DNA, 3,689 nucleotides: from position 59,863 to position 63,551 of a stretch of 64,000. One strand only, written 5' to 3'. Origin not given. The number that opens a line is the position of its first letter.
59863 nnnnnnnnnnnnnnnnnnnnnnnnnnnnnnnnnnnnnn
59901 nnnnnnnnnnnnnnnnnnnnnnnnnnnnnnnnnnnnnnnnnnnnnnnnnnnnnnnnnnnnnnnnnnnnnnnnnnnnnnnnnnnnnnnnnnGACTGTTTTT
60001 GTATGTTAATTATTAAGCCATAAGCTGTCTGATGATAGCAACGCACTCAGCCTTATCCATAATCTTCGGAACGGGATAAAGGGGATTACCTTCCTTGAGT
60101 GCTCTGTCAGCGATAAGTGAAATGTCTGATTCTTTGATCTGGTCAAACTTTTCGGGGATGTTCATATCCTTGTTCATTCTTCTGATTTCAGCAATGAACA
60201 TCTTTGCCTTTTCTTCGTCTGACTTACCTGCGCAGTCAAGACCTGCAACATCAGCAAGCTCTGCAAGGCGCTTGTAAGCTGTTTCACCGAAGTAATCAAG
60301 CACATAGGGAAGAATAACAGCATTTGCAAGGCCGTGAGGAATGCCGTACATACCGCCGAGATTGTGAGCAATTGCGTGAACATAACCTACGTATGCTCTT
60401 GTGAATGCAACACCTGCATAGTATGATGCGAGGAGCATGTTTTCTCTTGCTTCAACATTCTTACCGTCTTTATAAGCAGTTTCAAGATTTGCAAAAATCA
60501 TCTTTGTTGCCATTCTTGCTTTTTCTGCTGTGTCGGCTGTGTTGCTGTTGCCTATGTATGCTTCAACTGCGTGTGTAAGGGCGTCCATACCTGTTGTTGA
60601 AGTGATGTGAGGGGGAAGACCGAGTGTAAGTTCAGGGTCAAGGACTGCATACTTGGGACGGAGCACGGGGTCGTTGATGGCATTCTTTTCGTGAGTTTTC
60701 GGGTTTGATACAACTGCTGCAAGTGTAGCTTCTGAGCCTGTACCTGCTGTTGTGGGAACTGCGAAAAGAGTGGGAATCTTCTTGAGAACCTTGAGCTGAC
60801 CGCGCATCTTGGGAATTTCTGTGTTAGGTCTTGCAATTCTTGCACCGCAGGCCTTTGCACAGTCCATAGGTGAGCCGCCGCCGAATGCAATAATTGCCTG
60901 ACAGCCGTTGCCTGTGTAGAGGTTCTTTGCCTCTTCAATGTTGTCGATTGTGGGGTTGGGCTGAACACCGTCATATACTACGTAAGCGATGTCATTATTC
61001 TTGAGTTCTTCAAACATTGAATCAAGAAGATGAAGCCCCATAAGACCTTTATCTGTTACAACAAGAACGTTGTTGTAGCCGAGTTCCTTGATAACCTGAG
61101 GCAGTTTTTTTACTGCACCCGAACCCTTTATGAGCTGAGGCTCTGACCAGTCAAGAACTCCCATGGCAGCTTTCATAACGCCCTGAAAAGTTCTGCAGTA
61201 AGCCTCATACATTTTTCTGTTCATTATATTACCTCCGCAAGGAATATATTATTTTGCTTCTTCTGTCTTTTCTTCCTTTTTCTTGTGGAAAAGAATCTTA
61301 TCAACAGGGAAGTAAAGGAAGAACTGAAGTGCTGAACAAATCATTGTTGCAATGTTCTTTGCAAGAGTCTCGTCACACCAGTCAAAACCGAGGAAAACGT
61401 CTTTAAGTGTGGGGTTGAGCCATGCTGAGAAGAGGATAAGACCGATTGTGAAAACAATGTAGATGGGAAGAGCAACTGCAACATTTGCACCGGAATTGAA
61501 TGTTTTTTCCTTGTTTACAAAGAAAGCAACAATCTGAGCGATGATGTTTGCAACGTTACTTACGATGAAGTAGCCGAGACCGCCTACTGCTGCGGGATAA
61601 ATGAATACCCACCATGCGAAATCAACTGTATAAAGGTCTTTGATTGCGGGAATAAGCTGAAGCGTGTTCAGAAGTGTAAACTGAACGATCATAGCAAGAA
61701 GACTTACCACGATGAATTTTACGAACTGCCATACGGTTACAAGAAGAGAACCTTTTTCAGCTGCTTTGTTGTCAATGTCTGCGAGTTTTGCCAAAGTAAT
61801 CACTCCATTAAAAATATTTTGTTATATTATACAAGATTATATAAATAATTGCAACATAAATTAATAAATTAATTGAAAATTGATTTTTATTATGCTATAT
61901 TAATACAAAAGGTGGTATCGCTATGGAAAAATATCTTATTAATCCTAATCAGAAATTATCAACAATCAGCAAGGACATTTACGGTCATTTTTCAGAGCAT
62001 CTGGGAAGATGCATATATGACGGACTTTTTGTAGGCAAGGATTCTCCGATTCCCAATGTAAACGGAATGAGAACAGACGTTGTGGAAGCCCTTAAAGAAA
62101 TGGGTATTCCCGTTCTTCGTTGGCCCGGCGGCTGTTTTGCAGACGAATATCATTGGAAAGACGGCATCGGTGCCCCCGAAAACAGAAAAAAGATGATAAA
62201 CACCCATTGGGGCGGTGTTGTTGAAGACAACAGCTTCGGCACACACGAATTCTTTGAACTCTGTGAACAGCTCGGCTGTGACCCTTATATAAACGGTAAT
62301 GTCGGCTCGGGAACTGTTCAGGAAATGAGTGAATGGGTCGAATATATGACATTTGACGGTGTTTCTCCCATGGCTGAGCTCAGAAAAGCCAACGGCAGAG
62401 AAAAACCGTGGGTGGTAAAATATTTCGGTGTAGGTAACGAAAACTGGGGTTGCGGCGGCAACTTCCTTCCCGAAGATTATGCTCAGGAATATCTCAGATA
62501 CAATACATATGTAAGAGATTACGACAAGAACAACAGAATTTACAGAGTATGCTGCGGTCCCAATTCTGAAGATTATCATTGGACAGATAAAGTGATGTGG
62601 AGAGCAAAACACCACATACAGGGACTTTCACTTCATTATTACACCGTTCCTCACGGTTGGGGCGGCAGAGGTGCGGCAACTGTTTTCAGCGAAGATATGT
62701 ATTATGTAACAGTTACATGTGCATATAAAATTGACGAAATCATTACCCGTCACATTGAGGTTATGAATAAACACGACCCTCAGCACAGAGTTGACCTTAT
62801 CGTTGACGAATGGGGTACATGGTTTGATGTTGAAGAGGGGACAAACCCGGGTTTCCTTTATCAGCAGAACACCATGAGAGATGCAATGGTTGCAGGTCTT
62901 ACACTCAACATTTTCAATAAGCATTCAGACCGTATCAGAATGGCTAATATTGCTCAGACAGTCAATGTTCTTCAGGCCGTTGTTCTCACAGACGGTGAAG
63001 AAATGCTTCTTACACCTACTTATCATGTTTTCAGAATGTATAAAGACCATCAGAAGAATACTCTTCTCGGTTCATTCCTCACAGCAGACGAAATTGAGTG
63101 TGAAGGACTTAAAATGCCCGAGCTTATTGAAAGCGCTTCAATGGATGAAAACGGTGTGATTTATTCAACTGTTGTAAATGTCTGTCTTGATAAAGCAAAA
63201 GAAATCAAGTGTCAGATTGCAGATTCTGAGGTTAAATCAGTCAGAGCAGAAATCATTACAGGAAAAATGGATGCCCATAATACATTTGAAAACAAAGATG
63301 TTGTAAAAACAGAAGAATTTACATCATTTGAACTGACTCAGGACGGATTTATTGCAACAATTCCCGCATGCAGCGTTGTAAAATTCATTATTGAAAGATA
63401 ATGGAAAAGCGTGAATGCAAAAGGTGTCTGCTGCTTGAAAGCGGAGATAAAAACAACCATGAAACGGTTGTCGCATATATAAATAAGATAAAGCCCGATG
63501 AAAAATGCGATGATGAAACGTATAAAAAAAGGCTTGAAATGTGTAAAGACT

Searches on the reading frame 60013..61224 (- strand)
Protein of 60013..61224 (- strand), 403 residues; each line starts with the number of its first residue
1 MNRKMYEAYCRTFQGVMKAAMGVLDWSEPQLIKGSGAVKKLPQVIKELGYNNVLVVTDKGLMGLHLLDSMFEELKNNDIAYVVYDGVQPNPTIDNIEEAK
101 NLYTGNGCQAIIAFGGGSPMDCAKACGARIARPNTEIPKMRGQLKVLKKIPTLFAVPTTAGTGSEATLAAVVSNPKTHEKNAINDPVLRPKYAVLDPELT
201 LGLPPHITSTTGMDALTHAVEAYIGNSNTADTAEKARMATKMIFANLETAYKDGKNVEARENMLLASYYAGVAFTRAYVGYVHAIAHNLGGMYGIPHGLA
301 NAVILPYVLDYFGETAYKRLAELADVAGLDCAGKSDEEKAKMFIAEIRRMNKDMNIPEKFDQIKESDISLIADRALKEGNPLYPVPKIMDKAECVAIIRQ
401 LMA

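Call 25: search_protein_families(library=pfam, proteins=[window:60013-61224:-])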
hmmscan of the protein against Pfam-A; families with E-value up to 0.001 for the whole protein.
window:60013-61224:- (403 aa): 3 families
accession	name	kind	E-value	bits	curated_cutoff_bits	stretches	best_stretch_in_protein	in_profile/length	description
PF25137.1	ADH_Fe_C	-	1e-50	172.6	27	1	209-401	2-193/194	Fe-containing alcohol dehydrogenase family, C-terminal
PF00465.25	Fe-ADH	-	5.6e-48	163.1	31.3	1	30-197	3-168/168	Iron-containing alcohol dehydrogenase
PF13685.12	Fe-ADH_2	-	7.1e-12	46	28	1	34-134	3-101/149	Iron-containing alcohol dehydrogenase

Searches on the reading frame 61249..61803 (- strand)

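Call 25: search_protein_families(library=pfam, proteins=[window:61249-61803:-])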
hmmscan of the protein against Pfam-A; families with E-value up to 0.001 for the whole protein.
window:61249-61803:- (184 aa): 1 family
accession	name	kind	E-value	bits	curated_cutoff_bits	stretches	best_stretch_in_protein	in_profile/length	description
PF04138.20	GtrA_DPMS_TM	-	5.7e-06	27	26.1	1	71-163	21-111/117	GtrA/DPMS, transmembrane domain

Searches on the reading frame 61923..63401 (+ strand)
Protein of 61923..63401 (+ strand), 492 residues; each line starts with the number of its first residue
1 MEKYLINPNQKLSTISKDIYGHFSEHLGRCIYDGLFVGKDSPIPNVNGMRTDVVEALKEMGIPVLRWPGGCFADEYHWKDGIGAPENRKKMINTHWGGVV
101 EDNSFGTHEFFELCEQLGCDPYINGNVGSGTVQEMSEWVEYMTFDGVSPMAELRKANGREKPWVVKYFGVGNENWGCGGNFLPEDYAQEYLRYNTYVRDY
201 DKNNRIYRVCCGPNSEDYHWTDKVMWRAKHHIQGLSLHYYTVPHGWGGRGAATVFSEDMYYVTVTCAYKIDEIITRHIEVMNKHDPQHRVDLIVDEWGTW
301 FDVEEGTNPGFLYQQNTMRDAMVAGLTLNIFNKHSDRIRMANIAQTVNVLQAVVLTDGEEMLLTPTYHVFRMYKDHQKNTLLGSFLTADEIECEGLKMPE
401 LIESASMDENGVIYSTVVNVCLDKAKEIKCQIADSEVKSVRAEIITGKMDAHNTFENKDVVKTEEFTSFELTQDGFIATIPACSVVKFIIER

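Call 60: search_protein_families(library=pfam, proteins=[window:61923-63401:+])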
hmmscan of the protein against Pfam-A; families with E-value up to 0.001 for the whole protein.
window:61923-63401:+ (492 aa): 2 families
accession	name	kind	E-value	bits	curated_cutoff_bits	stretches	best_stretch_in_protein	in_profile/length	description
PF06964.18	Alpha-L-AF_C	-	1.1e-53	182.3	27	1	295-484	1-165/165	Alpha-L-arabinofuranosidase C-terminal domain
PF22848.2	ASD1_dom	-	2.8e-08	34.1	22.2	1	57-122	3-72/239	Alpha-L-arabinofuranosidase 1 domain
